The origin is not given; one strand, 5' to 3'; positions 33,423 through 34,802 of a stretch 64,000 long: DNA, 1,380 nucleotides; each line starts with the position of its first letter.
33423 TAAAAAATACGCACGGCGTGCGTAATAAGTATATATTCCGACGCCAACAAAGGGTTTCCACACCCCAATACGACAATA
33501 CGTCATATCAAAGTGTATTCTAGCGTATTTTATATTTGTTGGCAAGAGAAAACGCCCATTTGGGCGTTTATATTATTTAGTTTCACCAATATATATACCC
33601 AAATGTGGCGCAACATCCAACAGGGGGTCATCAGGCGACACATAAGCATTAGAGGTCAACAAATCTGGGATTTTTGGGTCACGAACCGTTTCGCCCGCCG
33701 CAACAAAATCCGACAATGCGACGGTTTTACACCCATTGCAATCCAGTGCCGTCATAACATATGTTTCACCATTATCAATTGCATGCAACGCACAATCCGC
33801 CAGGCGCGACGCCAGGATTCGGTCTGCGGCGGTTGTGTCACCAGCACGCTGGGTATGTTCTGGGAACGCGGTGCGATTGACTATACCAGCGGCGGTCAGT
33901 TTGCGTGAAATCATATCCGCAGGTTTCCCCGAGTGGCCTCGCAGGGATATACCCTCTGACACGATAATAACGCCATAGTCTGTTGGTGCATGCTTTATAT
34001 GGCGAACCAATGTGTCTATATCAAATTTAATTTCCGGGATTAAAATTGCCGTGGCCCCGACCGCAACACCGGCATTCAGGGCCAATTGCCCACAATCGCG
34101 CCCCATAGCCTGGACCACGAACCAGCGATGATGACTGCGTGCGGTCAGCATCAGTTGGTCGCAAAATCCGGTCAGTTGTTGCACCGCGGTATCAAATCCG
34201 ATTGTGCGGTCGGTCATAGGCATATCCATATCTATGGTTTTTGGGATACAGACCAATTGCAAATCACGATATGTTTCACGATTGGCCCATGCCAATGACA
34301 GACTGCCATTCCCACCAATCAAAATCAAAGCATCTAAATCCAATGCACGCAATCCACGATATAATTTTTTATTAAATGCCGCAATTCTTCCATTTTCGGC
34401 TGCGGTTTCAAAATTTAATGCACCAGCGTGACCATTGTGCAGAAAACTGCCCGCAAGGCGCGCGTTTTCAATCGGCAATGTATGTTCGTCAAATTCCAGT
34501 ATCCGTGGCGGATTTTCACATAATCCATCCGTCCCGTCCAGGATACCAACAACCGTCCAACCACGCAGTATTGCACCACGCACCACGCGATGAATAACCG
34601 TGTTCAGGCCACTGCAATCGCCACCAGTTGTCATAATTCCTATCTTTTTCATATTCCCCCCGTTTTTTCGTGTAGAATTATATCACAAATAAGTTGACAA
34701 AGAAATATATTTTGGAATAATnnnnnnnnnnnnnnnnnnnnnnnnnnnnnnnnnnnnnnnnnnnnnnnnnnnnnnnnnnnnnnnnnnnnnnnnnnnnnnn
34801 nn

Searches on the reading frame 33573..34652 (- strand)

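Call 14: search_protein_families(library=pfam, proteins=[window:33573-34652:-], max_evalue=0.01)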
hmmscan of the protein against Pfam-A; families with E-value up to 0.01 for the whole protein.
window:33573-34652:- (359 aa): 1 family
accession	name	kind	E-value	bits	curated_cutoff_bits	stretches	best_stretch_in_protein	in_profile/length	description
PF00365.25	PFK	-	4e-72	243.3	30.9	1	3-291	1-276/277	Phosphofructokinase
